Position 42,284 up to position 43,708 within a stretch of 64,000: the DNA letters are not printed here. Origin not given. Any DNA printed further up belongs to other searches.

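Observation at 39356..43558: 1400-aa secreted multidomain protein: zinc phospholipase-C/P1-nuclease-like head, PTS-rich stalk, two lamin-tail-like domains and a large uncharacterised C-terminal region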

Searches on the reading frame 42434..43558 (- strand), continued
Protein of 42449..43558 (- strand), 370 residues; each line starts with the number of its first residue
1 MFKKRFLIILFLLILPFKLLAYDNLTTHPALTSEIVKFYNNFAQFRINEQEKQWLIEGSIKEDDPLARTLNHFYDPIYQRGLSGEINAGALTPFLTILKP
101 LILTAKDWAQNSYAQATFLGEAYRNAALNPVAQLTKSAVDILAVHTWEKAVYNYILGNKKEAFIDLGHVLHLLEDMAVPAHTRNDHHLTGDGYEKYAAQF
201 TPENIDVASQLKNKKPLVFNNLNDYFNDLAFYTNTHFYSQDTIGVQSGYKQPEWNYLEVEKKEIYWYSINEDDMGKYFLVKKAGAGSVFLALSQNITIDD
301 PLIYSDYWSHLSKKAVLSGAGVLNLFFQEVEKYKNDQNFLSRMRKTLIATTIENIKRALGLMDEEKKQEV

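Call 52: find_related_loci(query=A1, collection=genome_contigs, flank=6000)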
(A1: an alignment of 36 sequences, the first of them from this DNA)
Query A1 (349 aa) in genome_contigs; peptide patterns used: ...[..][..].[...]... (x = any residue, [..] = any of these).
466 stretches matched a pattern; 396 encode a relative of the query (tblastn E <= 1e-3); the best 80 are kept; 80 distinct loci.
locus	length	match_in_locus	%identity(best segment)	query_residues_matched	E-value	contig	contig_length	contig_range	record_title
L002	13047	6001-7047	65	1-349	2e-159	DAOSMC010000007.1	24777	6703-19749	MAG TPA_asm: Candidatus Paceibacterota bacterium isolate AMR_MDS_1607 NODE_2551_length_24777_cov_21.962867, whole genome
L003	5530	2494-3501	54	1-340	8e-118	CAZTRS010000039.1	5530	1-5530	MAG TPA_asm: uncultured Candidatus Saccharibacteria bacterium isolate binchicken_co220_177 genome assembly, contig: NODE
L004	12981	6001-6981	51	1-331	1e-111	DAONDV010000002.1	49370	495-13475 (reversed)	MAG TPA_asm: Candidatus Paceibacterota bacterium isolate AMR_MDS_3886 NODE_619_length_49370_cov_32.967941, whole genome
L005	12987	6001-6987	43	3-334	6e-76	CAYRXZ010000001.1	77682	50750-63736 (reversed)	MAG TPA_asm: uncultured Candidatus Saccharibacteria bacterium isolate SRP178699_co1_226 genome assembly, contig: NODE_22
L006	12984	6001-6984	40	4-334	9e-74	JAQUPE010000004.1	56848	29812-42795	MAG: Candidatus Paceibacterota bacterium isolate STD1_217 NODE_1056_length_56848_cov_5.675817_Sandtown_D1, whole genome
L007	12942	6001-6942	43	4-321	4e-71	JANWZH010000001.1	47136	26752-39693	MAG: Patescibacteria group bacterium isolate SKYG90 NODE_1_length_47136_cov_5.257485, whole genome shotgun sequence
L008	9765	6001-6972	42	6-334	3e-69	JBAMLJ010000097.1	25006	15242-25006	MAG: bacterium isolate MAG2 ExploCarb_3808S_S2_529_length_25006_cov_13, whole genome shotgun sequence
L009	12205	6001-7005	38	4-343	6e-69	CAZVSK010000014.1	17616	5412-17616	MAG TPA_asm: uncultured Candidatus Saccharibacteria bacterium isolate binchicken_co22_239 genome assembly, contig: NODE_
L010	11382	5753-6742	40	6-338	1e-68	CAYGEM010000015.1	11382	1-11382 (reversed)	MAG TPA_asm: uncultured Candidatus Saccharibacteria bacterium isolate ERP113451_co2_195 genome assembly, contig: NODE_41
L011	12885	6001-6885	42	1-313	4e-68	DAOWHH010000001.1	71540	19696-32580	MAG TPA_asm: bacterium isolate CSMAG_2012 CSMAG_2012_k141_331411_length_71540_cov_20.7716, whole genome shotgun sequence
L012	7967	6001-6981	41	1-334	5e-67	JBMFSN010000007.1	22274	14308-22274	MAG: Minisyncoccia bacterium isolate KM4345-26 NODE_7_length_22274_cov_8.110060, whole genome shotgun sequence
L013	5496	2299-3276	41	1-331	9e-67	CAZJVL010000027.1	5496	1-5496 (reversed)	MAG TPA_asm: uncultured Candidatus Saccharibacteria bacterium isolate binchicken_co173_194 genome assembly, contig: NODE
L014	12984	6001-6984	39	1-331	5e-65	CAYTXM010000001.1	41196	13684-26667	MAG TPA_asm: uncultured Candidatus Saccharibacteria bacterium isolate binchicken_co228_573 genome assembly, contig: NODE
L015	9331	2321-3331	38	4-341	4e-64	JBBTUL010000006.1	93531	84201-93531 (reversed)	MAG: Patescibacteria group bacterium isolate H41-bin154_1 H41_bin154_1_000000000006, whole genome shotgun sequence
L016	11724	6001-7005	37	4-343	5e-64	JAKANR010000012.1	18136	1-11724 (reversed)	MAG: bacterium isolate WY5.bin86 NODE_4969_length_18136_cov_1.864235, whole genome shotgun sequence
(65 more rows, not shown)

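Call 56: search_protein_families(library=pfam, alignment_id=A4, max_evalue=0.001)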
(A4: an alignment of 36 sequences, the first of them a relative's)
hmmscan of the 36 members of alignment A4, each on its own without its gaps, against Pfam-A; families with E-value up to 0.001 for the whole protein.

A. member 1, L002:5869-10938:+ (1690 aa): 1 family
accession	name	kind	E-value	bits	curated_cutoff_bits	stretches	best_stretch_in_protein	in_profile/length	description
PF00932.25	LTD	-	3.6e-26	92.1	34.3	2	516-614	4-98/109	Lamin Tail Domain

B. families by the number of members that match (of 36 scanned): 14 families
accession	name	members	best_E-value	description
PF00932.25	LTD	31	2.3e-44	Lamin Tail Domain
PF13229.12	Beta_helix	6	7.3e-17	Right handed beta helix region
PF18911.6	PKD_4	5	4.2e-17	PKD domain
PF00801.26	PKD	5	4.9e-13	PKD domain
PF05048.19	NosD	4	4.6e-10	Periplasmic copper-binding protein (NosD)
PF22352.2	K319L-like_PKD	3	4.8e-07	K319L-like, PKD domain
PF13570.13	Beta-prop_ACSF4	2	3.1e-10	Beta-alanine-activating enzyme, beta-propeller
PF05887.16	Trypan_PARP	2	7.3e-07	Procyclic acidic repetitive protein (PARP)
PF00041.27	fn3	2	3e-05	Fibronectin type III domain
PF13360.13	PQQ_2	1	7.6e-16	Outer membrane protein assembly factor BamB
PF17936.7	Big_6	1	1.6e-07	Bacterial Ig domain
PF09136.16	Glucodextran_B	1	2.3e-07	Glucodextranase, domain B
PF19077.6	Big_13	1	1.9e-05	Bacterial Ig-like domain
PF00882.24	Zn_dep_PLPC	1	0.00018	Zinc dependent phospholipase C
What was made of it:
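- They are present in 31 of 36 full-length relatives (call 56). C-termini vary: Beta_helix, PKD, NosD, beta-propeller and fn3 (call 56).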

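Call 78: search_solved_structures(query=A6, max_evalue=10, show_alignments=2)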
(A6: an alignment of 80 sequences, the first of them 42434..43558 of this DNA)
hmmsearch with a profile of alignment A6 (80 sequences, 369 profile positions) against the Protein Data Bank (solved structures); distinct sequences matched with E-value up to 10: 14.
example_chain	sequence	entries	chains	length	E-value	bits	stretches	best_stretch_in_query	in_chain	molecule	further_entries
2fgn_A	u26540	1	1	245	0.00022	23.5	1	131-200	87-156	Phospholipase C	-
2ffz_A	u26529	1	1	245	0.00023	23.5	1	130-199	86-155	Phospholipase C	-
1ah7_A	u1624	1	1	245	0.00023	23.5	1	130-199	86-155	PHOSPHOLIPASE C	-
2huc_A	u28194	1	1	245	0.00023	23.5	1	130-199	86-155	Phospholipase C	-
1p5x_A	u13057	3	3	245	0.00024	23.4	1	130-199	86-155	Phospholipase C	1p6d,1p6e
8cqm_A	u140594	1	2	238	0.00045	22.5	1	137-201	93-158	Phospholipase C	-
9qhr_A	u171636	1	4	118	0.016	17.4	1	181-247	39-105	Chromatin structure-remodeling complex subunit RSC1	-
9ill_A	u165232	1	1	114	0.086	15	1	228-295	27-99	Transcriptional regulator SarA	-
9ilk_A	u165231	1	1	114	0.087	15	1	228-295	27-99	Transcriptional regulator SarA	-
7unh_A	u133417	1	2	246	0.18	13.9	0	139-161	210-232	SP2 designed chlorophyll dimer protein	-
7uni_A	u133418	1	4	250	0.19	13.8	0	139-161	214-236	SP2-ZnPPaM designed chlorophyll dimer protein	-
2frh_A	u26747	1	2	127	0.22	13.6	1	212-293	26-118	Staphylococcal accessory regulator A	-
2fnp_A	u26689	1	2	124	0.25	13.4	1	214-293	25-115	Staphylococcal accessory regulator A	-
9tic_d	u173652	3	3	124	0.38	12.8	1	213-286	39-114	ORF67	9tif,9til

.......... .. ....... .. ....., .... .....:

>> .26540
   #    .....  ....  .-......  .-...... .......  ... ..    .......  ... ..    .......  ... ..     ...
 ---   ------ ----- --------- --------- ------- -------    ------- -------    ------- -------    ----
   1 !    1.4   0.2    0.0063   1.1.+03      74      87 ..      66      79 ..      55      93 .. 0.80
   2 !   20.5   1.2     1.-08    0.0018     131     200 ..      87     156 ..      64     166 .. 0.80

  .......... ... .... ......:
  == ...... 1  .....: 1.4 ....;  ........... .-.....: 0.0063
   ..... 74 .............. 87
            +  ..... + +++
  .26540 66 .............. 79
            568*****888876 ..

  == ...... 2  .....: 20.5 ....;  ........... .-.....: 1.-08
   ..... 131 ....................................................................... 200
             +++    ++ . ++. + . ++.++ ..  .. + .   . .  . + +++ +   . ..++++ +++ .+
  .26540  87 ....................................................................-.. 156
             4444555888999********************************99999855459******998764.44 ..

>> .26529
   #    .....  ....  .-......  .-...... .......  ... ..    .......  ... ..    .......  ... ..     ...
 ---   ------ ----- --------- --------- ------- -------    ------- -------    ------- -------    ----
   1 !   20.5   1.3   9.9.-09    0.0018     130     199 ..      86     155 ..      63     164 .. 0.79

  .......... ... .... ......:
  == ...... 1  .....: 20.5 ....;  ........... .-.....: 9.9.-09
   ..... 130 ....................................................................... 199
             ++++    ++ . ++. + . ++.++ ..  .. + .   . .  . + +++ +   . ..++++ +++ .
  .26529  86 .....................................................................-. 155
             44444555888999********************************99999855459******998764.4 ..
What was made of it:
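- The 80-sequence profile A6 again hits only PLCs (call 78).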
